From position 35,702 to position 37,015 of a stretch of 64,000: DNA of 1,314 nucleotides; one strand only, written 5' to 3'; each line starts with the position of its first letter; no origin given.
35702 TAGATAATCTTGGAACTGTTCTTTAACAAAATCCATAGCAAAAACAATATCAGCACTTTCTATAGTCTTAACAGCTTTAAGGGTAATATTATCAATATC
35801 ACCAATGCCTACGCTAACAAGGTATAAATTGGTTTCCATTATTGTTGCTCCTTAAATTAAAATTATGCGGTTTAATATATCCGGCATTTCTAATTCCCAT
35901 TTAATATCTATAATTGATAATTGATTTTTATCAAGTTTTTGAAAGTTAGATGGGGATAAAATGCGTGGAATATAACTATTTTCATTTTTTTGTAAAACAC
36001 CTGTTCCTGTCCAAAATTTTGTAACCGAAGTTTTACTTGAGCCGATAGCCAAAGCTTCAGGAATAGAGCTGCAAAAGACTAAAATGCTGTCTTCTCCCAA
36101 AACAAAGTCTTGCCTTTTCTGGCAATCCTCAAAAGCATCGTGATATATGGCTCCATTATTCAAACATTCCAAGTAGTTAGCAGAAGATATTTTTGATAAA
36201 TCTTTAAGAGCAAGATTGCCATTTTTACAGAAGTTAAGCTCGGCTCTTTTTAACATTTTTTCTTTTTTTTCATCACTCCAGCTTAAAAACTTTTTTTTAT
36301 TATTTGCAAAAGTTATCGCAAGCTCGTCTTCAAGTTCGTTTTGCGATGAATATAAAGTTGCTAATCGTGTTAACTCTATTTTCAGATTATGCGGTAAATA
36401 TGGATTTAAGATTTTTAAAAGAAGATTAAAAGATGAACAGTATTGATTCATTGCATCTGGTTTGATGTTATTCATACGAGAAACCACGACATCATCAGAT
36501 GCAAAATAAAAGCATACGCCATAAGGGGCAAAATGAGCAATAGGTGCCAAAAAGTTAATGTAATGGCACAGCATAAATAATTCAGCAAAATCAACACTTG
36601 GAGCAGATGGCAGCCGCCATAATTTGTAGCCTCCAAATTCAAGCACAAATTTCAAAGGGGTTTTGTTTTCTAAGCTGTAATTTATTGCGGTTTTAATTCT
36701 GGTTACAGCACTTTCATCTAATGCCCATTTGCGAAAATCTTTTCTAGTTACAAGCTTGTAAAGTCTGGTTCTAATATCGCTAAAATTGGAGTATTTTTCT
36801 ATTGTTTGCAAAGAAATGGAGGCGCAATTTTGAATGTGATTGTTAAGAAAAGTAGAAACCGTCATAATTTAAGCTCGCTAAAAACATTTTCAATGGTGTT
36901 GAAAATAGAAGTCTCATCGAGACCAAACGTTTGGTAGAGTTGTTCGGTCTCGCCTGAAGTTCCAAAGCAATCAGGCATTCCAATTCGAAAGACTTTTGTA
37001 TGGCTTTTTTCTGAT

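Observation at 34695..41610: Tightly packed 10-gene operon of unclear function (flavodoxin to RidA) with an orphan CbiF-like methylase, split transketolase and two unknown proteins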

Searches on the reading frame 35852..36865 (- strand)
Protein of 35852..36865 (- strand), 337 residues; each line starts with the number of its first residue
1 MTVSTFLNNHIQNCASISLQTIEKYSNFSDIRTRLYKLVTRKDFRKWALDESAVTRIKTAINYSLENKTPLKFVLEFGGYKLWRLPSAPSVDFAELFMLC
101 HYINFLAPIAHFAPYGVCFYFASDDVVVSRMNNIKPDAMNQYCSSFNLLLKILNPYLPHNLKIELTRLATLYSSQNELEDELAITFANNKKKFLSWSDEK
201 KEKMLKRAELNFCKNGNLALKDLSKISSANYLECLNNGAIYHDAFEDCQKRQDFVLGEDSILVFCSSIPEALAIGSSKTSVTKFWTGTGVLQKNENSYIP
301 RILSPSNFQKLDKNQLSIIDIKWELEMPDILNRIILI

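Call 3: search_protein_families(library=pfam, proteins=[window:35852-36865:-], max_evalue=0.01)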
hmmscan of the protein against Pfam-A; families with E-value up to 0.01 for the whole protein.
window:35852-36865:- (337 aa): 1 family
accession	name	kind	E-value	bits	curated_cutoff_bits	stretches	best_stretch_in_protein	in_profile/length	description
PF05141.17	DIT1_PvcA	-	0.0094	15.9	26.4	0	91-208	33-139/273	Pyoverdine/dityrosine biosynthesis protein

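Call 4: search_protein_families(library=ncbifam, proteins=[window:35852-36865:-], max_evalue=0.01)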
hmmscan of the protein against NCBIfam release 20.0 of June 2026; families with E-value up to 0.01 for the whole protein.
window:35852-36865:- (337 aa): 0 families

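Call 7: find_homologous_proteins(query=window:35852-36865:-)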
Query window:35852-36865:- (337 aa): 73 proteins with E <= 0.001 among 1436 candidates.
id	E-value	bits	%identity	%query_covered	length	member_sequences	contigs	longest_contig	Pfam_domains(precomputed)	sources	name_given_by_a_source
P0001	1.3e-223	759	100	100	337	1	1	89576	-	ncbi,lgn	ncbi:MAG: hypothetical protein AB7U85_07565 [Alphaproteobacteria bacterium]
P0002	8.1e-98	345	59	81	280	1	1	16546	PF05141.18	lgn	-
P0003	8.8e-98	345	57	83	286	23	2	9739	PF05141.18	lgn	-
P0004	3.1e-97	344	56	84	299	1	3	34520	PF05141.18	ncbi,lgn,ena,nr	ncbi:MAG: L-tyrosine/L-tryptophan isonitrile synthase family protein [Alphaproteobacteria bacterium]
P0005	2.6e-96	341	55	86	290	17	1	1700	-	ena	-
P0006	2.9e-95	337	56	84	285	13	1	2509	PF05141.18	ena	-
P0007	5.9e-94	333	55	83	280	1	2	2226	PF05141.18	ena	-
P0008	1.0e-93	332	55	84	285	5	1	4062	PF05141.18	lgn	-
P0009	1.2e-92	329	54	85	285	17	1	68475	PF05141.18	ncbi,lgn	-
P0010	4.0e-92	327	55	84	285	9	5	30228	PF05141.18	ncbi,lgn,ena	-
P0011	4.9e-92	326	53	83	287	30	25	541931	-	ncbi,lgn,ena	-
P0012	1.7e-91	325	54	83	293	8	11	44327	PF05141.18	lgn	-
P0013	6.7e-90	319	53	83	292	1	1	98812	PF05141.18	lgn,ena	-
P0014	7.1e-88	313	57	77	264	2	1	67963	PF05141.18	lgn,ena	-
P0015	9.7e-87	309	53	83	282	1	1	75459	PF05141.18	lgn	-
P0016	1.8e-79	285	45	94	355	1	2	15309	PF05141.18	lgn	-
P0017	1.4e-76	276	47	83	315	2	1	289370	-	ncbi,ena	-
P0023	1.2e-68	250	39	93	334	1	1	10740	PF05141.18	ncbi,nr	ncbi:MAG TPA: hypothetical protein VFT87_02545 [Candidatus Saccharimonadales bacterium]|nr:hypotheti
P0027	4.5e-68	248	38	95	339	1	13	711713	-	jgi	jgi:hypothetical protein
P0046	6.6e-64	234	40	92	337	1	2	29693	PF05141.18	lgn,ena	-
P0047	1.9e-63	233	39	92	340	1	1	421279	PF05141.18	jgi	jgi:hypothetical protein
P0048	1.6e-62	230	42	82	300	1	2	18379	PF05141.18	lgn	-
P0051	1.0e-60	224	36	94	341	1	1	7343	PF05141.18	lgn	-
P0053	3.6e-59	219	37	97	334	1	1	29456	PF05141.18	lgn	-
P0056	4.8e-57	212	36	95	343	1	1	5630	PF05141.18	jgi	-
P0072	4.5e-35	139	30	89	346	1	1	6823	-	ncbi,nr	ncbi:MAG: hypothetical protein KIT16_14890 [Rhodospirillaceae bacterium]|nr:hypothetical protein [Rh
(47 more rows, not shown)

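Call 8: find_encoding_contigs(protein=P0011, flank=10000, max_places=4)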
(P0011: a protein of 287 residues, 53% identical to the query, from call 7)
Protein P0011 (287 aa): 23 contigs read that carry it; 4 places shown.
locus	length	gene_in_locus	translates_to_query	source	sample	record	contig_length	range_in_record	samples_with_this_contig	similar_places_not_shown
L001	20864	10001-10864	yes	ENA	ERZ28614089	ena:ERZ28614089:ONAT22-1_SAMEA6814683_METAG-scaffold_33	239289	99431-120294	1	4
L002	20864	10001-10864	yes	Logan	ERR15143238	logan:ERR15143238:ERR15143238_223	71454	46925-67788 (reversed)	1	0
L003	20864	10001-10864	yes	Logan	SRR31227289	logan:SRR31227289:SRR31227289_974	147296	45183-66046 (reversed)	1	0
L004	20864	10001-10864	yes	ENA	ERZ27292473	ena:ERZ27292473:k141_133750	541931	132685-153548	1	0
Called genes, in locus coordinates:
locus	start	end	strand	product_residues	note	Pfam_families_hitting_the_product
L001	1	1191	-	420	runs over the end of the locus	PF00109:ketoacyl-synt, PF00108:Thiolase_N (faint), PF02801:Ketoacyl-synt_C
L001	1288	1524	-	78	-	PF14573:PP-binding_2 (weak), PF00550:PP-binding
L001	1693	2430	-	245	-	PF00106:adh_short, PF08659:KR, PF01370:Epimerase (weak), PF13460:NAD_binding_10, PF13561:adh_short_C2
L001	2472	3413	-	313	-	PF00698:Acyl_transf_1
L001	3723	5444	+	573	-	PF13177:DNA_pol3_delta2, PF00004:AAA, PF13401:AAA_22 (weak), PF22608:DNAX_ATPase_lid, PF12169:DNA_pol3_gamma3, PF12362:DUF3646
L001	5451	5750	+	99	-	PF02575:YbaB_DNA_bd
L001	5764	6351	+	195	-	PF21176:RecR_HhH, PF02132:RecR_ZnF, PF13662:Toprim_4, PF21175:RecR_C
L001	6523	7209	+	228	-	PF13489:Methyltransf_23, PF08241:Methyltransf_11 (weak), PF08242:Methyltransf_12 (weak), PF13847:Methyltransf_31 (weak)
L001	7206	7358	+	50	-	-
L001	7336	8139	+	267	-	PF00756:Esterase (weak), PF01738:DLH, PF02230:Abhydrolase_2, PF00561:Abhydrolase_1 (weak), PF00326:Peptidase_S9 (faint)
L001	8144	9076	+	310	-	PF13292:DXP_synthase_N, PF00456:Transketolase_N, PF00676:E1_dh (weak)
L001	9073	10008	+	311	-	PF02779:Transket_pyr, PF02780:Transketolase_C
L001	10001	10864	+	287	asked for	-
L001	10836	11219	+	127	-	PF01042:Ribonuc_L-PSP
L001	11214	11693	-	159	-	PF00293:NUDIX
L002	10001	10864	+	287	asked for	-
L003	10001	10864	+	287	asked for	-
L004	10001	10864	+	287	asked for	-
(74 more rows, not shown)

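Call 9: find_encoding_contigs(protein=P0027, flank=10000, max_places=3)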
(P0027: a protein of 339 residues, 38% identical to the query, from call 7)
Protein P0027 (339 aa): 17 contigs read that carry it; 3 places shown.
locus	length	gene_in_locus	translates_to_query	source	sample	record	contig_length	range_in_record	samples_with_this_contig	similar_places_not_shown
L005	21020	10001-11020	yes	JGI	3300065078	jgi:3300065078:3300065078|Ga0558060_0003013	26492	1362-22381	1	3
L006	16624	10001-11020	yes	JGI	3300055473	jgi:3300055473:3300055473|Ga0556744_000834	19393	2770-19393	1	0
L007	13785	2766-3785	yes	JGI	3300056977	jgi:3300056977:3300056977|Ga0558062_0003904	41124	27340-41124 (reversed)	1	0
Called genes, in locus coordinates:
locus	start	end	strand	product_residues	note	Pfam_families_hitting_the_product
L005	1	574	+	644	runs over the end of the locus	?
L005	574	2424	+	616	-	-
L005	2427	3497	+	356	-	PF05496:RuvB_N (faint), PF13191:AAA_16 (faint), PF00004:AAA, PF07728:AAA_5 (weak), PF13173:AAA_14 (faint), PF17862:AAA_lid_3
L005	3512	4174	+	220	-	PF01478:Peptidase_A24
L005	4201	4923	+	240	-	-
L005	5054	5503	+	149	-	PF13328:HD_4, PF01966:HD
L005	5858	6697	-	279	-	PF09509:Hypoth_Ymh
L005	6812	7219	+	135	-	-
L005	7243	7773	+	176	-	-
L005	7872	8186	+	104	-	-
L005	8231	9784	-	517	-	PF00239:Resolvase, PF07508:Recombinase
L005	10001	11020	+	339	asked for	-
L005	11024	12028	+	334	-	PF02615:Ldh_2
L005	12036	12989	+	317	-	PF01266:DAO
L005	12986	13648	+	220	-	PF00657:Lipase_GDSL, PF13472:Lipase_GDSL_2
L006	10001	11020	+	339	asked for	-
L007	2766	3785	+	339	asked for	-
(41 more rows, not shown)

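Call 12: search_solved_structures(query=A1, max_evalue=10, show_alignments=2)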
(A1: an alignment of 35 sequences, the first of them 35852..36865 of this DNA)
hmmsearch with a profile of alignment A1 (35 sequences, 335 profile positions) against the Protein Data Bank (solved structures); distinct sequences matched with E-value up to 10: 6.
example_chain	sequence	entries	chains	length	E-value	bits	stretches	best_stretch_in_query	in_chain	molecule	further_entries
9dh4_A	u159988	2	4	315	5.5e-05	25.6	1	62-159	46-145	L-tyrosine/L-tryptophan isonitrile synthase family protein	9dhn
9dhm_A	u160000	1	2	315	6.4e-05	25.4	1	62-158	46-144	L-tyrosine/L-tryptophan isonitrile synthase family protein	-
3e59_A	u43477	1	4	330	0.0019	20.6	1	91-177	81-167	Pyoverdine biosynthesis protein PvcA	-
3jd5_d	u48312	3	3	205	0.33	13.2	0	82-113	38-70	28S ribosomal protein S26, mitochondrial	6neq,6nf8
4h22_A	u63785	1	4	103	2.9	10.1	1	146-234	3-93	Leucine-rich repeat flightless-interacting protein 1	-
8oyv_A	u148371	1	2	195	7.1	8.8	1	142-185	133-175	De novo designed soluble Claudin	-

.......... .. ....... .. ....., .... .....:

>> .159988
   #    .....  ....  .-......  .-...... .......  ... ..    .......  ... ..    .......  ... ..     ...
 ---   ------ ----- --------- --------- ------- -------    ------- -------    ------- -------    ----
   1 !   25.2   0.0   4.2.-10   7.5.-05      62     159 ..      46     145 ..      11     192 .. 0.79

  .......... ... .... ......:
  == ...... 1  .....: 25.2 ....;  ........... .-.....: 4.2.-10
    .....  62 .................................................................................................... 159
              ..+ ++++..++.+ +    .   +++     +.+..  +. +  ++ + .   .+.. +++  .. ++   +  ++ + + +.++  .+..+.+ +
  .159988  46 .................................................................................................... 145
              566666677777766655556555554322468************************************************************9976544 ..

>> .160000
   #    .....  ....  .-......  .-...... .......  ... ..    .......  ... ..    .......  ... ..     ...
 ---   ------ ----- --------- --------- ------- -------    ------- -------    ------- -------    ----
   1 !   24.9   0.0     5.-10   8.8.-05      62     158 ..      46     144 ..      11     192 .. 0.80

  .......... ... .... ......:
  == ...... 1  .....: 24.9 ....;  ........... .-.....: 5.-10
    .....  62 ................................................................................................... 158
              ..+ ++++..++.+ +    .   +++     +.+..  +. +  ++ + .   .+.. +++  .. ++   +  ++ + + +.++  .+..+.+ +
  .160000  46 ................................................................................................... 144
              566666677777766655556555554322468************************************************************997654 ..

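Call 19: find_related_loci(query=A1, collection=genome_contigs, flank=10000)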
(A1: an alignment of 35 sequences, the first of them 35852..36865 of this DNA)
Query A1 (337 aa) in genome_contigs; peptide patterns used: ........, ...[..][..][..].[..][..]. (x = any residue, [..] = any of these).
145 stretches matched a pattern; 91 encode a relative of the query (tblastn E <= 1e-3); the best 80 are kept; 80 distinct loci.
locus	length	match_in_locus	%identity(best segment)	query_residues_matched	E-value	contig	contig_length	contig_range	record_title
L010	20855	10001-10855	56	27-315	5e-105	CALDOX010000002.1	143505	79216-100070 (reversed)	MAG TPA_asm: uncultured Alphaproteobacteria bacterium isolate SRR6425755_bin.60_CONCOCT_v1.1_MAG genome assembly, contig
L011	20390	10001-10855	55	31-319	1e-103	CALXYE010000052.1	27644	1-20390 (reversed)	MAG: uncultured Alphaproteobacteria bacterium isolate E04__bin108 genome assembly, contig: E04__k127_6690166, whole geno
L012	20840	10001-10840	56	27-310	3e-103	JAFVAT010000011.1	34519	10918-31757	MAG: Alphaproteobacteria bacterium isolate RGIG5000 Roe_deer_Rumen-5__c1335, whole genome shotgun sequence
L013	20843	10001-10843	56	26-310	8e-103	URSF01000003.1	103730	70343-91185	uncultured Rhodospirillaceae bacterium isolate UMGS1296 genome assembly, contig: NODE_70_length_103730_cov_9.659281, who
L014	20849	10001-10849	54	29-315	1e-100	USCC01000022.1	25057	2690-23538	uncultured Rhodospirillaceae bacterium isolate UMGS1574 genome assembly, contig: NODE_1056_length_25057_cov_5.512839, wh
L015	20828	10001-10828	53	31-310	2e-99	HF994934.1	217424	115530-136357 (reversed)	Acetobacter sp. CAG:977 genomic scaffold, scf124, whole genome shotgun sequence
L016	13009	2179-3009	57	35-315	3e-104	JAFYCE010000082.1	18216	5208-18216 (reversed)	MAG: Alphaproteobacteria bacterium isolate RGIG6957 Sheep_Rumen.Co__c2210513, whole genome shotgun sequence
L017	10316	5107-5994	53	15-314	1e-95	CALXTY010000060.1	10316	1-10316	MAG: uncultured Alphaproteobacteria bacterium isolate BRZ_DM__bin96 genome assembly, contig: BRZ_DM__NODE_8601_length_10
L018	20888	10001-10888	53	15-314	3e-95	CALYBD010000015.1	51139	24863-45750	MAG: uncultured Alphaproteobacteria bacterium isolate BRZ_CT__bin99 genome assembly, contig: BRZ_CT__NODE_1019_length_51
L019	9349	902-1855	38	1-319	4e-76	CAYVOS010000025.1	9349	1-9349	MAG TPA_asm: uncultured Candidatus Saccharibacteria bacterium isolate SRP226684_co1_59 genome assembly, contig: NODE_594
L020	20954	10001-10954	37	1-319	4e-73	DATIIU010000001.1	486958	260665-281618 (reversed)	MAG TPA_asm: Candidatus Saccharimonadia bacterium isolate SMAG_U15673 k141_201221, whole genome shotgun sequence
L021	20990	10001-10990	37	1-321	4e-73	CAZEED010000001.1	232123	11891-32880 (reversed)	MAG TPA_asm: uncultured Candidatus Saccharibacteria bacterium isolate SRP300315_co1_141 genome assembly, contig: NODE_11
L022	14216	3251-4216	39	1-322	1e-71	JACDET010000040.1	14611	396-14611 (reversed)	MAG: Candidatus Levyibacteriota bacterium isolate MGR_bin367 SD2903_NODE_561_length_14611_cov_1.225835, whole genome sho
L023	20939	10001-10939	38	6-319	3e-71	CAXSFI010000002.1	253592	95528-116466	MAG: uncultured bacterium isolate private_X16_metawrap_bin.10 genome assembly, contig: private_X16_metawrap_bin.10_2, wh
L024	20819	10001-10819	40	35-311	2e-70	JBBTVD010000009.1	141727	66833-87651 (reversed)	MAG: Patescibacteria group bacterium isolate H14-bin010_1 H14_bin010_1_000000000009, whole genome shotgun sequence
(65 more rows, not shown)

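Call 22: predict_structure(alignment_id=A1)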
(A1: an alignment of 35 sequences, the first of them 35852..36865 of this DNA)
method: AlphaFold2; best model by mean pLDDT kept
length: 337 residues; sequences in the alignment: 35
mean_pLDDT: 93.1   pTM: 0.91
mean pLDDT of the five models: 93.1, 93.1, 92.5, 92.1, 91.3
residues with pLDDT >= 90: 274; 70-90: 57; 50-70: 6; < 50: 0
segments of 3 or more residues with pLDDT < 50: none
pLDDT, mean of each block of 10 residues (from residue 1): 96 96 95 98 91 98 99 86 80 94 98 98 92 93 94 97 97 97 98 95 88 92 96 95 96 97 91 82 81 95 88 90 88 94
secondary structure, 60 per line:
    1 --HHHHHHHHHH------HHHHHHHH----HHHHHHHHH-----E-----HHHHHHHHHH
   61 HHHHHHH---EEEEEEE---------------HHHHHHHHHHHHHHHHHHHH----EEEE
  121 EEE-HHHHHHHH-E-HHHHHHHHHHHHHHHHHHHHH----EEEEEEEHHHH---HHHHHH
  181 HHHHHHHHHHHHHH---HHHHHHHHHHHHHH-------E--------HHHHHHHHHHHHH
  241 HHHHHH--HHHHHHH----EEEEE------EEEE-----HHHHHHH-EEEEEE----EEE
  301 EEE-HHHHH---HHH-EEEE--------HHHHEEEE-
elements in order: H3-12 H19-26 H31-39 H51-67 E71-77 H93-112 E117-123 H125-132 H136-156 E161-167 H168-171 H175-194 H198-211 H228-246 H249-255 E260-264 E271-274 H280-286 E288-293 E298-303 H305-309 E317-320 H329-332 E333-336

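Call 26: fold_search(model_id=the predicted structure, library=pdb)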
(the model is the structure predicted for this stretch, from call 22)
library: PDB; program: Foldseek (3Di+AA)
matches with E <= 10: 738; with E <= 0.001: 8
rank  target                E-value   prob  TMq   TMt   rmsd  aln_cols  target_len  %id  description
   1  9dhm_B                4.3e-08  1.00  0.60  0.65   5.2       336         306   14  Crystal structure of PIsnA complexed with an isonitrile product (released 2025-07-16)
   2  9dhm_A                2.3e-07  1.00  0.59  0.64   5.4       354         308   14  Crystal structure of PIsnA complexed with an isonitrile product (released 2025-07-16)
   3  9dh4_A                2.7e-07  1.00  0.56  0.61   5.9       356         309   15  Crystal structure of PIsnA complexed with L-Tyrosine (released 2025-07-16)
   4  3e59_A                2.8e-07  1.00  0.55  0.58   6.1       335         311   14  Crystal structure of the PvcA (PA2254) protein from Pseudomonas aeruginosa (released 2008-10-14)
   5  9dh4_B                5.8e-07  1.00  0.54  0.57   6.8       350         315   14  Crystal structure of PIsnA complexed with L-Tyrosine (released 2025-07-16)
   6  3e59_D                3.2e-06  1.00  0.56  0.60   5.6       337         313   14  Crystal structure of the PvcA (PA2254) protein from Pseudomonas aeruginosa (released 2008-10-14)
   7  3e59_B                1.0e-05  1.00  0.59  0.64   5.4       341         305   14  Crystal structure of the PvcA (PA2254) protein from Pseudomonas aeruginosa (released 2008-10-14)
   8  3e59_C                2.0e-05  1.00  0.55  0.60   5.5       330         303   14  Crystal structure of the PvcA (PA2254) protein from Pseudomonas aeruginosa (released 2008-10-14)
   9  6bqz_A                4.4e-03  0.97  0.29  0.41   7.1       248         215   13  Crystal Structure of Tyrosine-tRNA Synthetase from Acinetobacter baumannii with bound L-Tyrosine (released 2017-12-13)
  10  9cll_B                6.8e-03  0.98  0.34  0.33   8.1       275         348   10  Plasmodium falciparum tyrosyl-tRNA synthetase in complex with ML471-Tyr (released 2024-11-27)
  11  6byq                  7.6e-03  0.97  0.36  0.38  10.4       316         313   13  Crystal structure of Tyrosine-tRNA ligase from Helicobacter pylori G27 (released 2018-03-21)
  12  7rot_B                9.0e-03  0.85  0.30  0.29  12.5       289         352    9  Plasmodium falciparum tyrosyl-tRNA synthetase, S234C mutant, in complex with ML901-Tyr (released 2022-06-08)
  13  7fg6                  1.0e-02  0.69  0.24  0.22   9.6       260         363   14  Crystal structure of the Tyrosyl-tRNA synthetase (TyrRS) in Nanoarchaeum equitans (released 2021-09-08)
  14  9cll_A                1.2e-02  0.63  0.28  0.27  14.0       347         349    8  Plasmodium falciparum tyrosyl-tRNA synthetase in complex with ML471-Tyr (released 2024-11-27)
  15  2dlc_X                1.6e-02  0.97  0.33  0.33   6.4       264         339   12  Crystal structure of the ternary complex of yeast tyrosyl-tRNA synthetase (released 2007-06-12)
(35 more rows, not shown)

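Call 30: search_protein_families(library=pfam, alignment_id=A1, max_evalue=0.01)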
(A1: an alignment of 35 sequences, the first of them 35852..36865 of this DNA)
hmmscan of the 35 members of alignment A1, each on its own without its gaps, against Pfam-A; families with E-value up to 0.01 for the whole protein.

A. member 1, window:35852-36865:- (337 aa): 1 family
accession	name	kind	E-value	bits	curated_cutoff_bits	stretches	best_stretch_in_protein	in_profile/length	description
PF05141.17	DIT1_PvcA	-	0.0094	15.9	26.4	0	91-208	33-139/273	Pyoverdine/dityrosine biosynthesis protein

B. families by the number of members that match (of 35 scanned): 1 family
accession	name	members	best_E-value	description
PF05141.17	DIT1_PvcA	30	3.7e-08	Pyoverdine/dityrosine biosynthesis protein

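Call 45: find_encoding_contigs(protein=P0017, flank=8000, max_places=2)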
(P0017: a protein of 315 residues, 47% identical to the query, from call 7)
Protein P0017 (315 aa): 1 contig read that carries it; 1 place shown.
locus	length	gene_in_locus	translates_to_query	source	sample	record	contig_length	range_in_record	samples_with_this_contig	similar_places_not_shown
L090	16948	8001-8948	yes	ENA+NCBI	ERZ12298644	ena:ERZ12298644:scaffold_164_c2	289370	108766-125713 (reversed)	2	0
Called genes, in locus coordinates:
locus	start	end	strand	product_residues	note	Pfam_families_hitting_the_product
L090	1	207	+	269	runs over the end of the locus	PF14237:GYF_2, PF06271:RDD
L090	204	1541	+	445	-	PF00749:tRNA-synt_1c, PF19269:Anticodon_2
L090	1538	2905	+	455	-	PF01406:tRNA-synt_1e, PF09334:tRNA-synt_1g (faint), PF00133:tRNA-synt_1 (weak)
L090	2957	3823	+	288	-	-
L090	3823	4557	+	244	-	PF00588:SpoU_methylase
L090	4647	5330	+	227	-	PF13489:Methyltransf_23, PF13847:Methyltransf_31, PF08241:Methyltransf_11, PF08242:Methyltransf_12, PF13649:Methyltransf_25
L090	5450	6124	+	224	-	PF01738:DLH, PF02230:Abhydrolase_2, PF00561:Abhydrolase_1 (faint), PF03959:FSH1 (faint), PF00326:Peptidase_S9 (faint)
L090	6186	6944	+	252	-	PF00456:Transketolase_N, PF13292:DXP_synthase_N (faint), PF00676:E1_dh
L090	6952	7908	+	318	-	PF02779:Transket_pyr, PF02780:Transketolase_C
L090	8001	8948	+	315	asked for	-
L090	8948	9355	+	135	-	PF01042:Ribonuc_L-PSP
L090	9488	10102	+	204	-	PF00163:Ribosomal_S4, PF01479:S4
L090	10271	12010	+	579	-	PF00989:PAS, PF13426:PAS_9 (faint), PF00990:GGDEF, PF00563:EAL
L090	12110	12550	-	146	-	-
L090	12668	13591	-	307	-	PF00480:ROK, PF01869:BcrAD_BadFG (faint), PF02685:Glucokinase (weak)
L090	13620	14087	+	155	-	-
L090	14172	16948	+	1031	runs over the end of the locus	-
